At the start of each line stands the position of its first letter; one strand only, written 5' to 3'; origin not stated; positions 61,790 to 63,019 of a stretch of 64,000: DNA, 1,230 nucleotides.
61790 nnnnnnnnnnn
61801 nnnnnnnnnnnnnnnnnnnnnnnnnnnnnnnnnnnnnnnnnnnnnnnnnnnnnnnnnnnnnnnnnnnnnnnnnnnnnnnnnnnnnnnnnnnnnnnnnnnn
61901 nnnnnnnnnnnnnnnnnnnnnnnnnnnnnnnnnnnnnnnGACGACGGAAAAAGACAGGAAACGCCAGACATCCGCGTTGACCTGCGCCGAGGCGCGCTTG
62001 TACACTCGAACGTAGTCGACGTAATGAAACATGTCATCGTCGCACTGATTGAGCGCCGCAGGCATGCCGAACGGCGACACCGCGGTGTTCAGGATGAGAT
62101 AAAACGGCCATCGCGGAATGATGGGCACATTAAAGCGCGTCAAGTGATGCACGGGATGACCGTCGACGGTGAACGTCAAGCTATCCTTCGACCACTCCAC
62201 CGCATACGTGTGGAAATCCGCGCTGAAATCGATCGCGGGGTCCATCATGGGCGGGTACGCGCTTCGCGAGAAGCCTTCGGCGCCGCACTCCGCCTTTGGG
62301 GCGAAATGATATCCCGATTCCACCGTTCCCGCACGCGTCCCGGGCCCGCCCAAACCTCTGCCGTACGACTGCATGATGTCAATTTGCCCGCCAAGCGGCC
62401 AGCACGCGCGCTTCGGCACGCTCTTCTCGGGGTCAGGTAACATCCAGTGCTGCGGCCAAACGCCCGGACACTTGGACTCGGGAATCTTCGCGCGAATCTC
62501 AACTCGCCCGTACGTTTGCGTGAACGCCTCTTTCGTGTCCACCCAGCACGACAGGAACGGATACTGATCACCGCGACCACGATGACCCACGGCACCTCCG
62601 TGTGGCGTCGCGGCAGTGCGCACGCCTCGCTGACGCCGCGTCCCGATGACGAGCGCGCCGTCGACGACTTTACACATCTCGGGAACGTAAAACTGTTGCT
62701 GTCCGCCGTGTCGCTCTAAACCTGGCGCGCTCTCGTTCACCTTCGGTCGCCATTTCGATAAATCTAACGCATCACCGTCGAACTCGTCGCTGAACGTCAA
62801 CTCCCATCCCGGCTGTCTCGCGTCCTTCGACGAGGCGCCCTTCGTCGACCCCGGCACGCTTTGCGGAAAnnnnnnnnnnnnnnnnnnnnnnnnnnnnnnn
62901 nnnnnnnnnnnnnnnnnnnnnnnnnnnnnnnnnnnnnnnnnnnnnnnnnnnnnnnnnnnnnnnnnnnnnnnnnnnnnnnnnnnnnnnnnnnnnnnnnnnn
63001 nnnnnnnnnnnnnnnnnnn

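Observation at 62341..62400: GH16 family protein with both catalytic glutamates replaced by glutamine (QIDIMQ instead of EIDIME)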

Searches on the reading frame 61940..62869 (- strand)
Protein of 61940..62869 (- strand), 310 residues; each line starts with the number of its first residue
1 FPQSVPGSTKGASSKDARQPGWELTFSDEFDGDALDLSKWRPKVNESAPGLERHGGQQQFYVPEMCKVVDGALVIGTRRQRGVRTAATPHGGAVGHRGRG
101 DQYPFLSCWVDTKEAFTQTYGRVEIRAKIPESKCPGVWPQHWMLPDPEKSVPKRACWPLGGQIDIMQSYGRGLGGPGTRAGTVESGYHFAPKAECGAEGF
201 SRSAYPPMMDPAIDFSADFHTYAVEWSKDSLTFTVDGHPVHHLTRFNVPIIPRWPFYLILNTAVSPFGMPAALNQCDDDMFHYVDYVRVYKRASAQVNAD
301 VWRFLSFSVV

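Call 4: search_solved_structures(query=window:61970-62830:-, show_alignments=4, max_evalue=0.001)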
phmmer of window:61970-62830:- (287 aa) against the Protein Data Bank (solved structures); distinct sequences matched with E-value up to 0.001: 31.
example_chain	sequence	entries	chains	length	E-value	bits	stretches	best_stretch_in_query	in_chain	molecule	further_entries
3azx_A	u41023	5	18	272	1.8e-26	96.3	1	6-281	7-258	Laminarinase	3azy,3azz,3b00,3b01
4dfs_A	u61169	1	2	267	8.2e-26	94.1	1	6-278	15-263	Glycoside hydrolase, family 16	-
6t2n_AAA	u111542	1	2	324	3.2e-24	88.9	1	7-279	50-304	Glycoside hydrolase family 16 protein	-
2vy0_A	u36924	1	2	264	6.6e-19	71.4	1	8-280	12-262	ENDO-BETA-1,3-GLUCANASE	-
6xof_A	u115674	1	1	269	1.4e-18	70.4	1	8-279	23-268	GH16 family protein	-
6xqf_A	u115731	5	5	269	2.5e-18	69.5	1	8-279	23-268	GH16 family protein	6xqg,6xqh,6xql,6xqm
3atg_A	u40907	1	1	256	2.8e-18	69.3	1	84-285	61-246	GLUCANASE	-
9voo_A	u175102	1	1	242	2e-17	66.6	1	84-281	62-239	Hydrolase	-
9voq_A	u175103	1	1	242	4.9e-17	65.3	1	84-281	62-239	Beta-1,3-glucanase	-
8xph_A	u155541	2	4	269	1e-16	64.2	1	11-254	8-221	Laminarinase PtLam | Laminarinase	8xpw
9vmv_A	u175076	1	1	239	1.7e-16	63.5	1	84-280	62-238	Beta-1,3-glucanase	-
8xpk_A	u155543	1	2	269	2.9e-16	62.7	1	11-254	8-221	Laminarinase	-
5wut_A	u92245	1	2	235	3.8e-16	62.3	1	87-278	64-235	ULam111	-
3iln_A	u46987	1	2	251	5.1e-15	58.6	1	5-278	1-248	Laminarinase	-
2hyk_A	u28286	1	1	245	4e-14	55.7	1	92-278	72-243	Beta-1,3-glucanase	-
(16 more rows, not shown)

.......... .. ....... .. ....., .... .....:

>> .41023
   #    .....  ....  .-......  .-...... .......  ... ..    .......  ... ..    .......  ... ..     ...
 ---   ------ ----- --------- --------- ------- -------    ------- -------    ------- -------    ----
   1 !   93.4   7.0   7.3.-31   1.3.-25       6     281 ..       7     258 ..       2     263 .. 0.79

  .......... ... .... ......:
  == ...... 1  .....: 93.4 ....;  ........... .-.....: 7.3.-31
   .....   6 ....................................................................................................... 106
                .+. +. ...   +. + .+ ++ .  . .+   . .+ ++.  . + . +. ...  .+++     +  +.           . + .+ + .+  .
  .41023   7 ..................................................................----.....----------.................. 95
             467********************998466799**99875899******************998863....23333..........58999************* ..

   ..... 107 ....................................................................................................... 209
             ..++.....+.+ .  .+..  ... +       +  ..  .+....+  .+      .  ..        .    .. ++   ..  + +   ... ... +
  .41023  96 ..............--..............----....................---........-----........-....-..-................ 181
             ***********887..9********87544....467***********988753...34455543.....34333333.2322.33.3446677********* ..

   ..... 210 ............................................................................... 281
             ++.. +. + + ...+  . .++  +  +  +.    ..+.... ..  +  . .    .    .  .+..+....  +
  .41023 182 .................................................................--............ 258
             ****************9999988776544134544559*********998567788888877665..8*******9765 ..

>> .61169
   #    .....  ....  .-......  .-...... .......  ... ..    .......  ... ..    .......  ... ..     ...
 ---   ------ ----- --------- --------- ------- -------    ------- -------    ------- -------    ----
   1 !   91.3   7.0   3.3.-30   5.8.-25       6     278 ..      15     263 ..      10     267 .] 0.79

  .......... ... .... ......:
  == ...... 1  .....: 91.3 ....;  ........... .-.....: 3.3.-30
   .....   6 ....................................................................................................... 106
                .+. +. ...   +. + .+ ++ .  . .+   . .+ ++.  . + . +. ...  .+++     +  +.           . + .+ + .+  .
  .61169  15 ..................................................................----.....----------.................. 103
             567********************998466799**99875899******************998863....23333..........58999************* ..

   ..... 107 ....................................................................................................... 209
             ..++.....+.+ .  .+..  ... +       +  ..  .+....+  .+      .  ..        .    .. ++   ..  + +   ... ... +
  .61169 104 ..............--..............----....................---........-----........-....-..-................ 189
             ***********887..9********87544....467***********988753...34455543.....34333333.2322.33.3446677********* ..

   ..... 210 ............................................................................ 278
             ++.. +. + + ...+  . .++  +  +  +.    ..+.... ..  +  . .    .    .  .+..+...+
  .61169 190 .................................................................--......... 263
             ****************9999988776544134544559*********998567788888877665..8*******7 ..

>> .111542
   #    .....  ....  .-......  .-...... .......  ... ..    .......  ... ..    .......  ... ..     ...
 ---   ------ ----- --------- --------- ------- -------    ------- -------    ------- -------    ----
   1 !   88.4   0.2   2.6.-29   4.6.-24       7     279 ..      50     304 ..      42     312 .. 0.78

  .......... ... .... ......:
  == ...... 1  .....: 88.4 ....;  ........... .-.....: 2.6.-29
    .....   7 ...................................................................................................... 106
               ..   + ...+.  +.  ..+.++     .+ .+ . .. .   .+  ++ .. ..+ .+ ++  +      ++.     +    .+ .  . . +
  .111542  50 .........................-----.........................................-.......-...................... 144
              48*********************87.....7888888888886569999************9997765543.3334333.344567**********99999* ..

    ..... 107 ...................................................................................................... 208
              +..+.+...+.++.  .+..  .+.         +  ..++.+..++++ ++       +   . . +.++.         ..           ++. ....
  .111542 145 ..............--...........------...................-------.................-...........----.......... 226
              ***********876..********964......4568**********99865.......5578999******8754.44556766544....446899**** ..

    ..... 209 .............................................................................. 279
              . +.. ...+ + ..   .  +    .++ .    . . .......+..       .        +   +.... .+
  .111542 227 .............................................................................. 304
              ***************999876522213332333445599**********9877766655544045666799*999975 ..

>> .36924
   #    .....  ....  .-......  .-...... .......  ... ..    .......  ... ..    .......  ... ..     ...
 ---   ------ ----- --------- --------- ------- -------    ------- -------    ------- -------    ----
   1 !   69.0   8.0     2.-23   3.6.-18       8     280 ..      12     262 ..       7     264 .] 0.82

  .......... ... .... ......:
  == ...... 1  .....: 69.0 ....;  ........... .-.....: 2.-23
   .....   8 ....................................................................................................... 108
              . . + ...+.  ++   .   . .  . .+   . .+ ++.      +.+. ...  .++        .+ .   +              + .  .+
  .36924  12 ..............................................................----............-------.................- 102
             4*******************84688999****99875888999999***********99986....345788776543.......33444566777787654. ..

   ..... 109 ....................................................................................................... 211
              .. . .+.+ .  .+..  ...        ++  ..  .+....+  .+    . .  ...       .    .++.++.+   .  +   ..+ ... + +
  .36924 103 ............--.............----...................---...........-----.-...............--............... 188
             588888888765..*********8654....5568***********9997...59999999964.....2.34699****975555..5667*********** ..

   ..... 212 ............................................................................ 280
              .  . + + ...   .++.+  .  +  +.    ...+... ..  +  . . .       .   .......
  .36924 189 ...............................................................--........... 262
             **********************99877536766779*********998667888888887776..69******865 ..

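Call 22: predict_structure(alignment_id=A2)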
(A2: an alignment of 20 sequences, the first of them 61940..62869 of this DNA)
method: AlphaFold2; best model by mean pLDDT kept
length: 310 residues; sequences in the alignment: 20
mean_pLDDT: 51.2   pTM: 0.59
mean pLDDT of the five models: 51.2, 45.7, 45.1, 44.9, 31.0
residues with pLDDT >= 90: 0; 70-90: 58; 50-70: 97; < 50: 155
segments of 3 or more residues with pLDDT < 50: 1-18, 45-60, 79-118, 150-210, 243-253, 265-273
pLDDT, mean of each block of 10 residues (from residue 1): 27 43 75 75 50 41 70 62 34 29 37 44 71 55 55 41 43 31 31 30 44 61 68 63 45 56 51 51 74 62 68
secondary structure, 60 per line:
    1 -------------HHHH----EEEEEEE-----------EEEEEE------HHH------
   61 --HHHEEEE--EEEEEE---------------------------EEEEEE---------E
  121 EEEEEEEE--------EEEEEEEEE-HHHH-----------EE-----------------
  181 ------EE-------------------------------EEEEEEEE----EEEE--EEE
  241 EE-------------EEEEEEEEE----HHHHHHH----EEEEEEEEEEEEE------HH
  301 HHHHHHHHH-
elements in order: H14-17 E22-28 E40-45 E66-69 E72-77 E105-110 E120-128 E137-145 H147-150 E220-227 E232-235 E238-242 E256-264 H269-275 E280-292 H299-309
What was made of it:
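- Tried and rejected: The first AlphaFold run, with the 20-sequence family alignment, was unusable (pLDDT 51, call 22).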
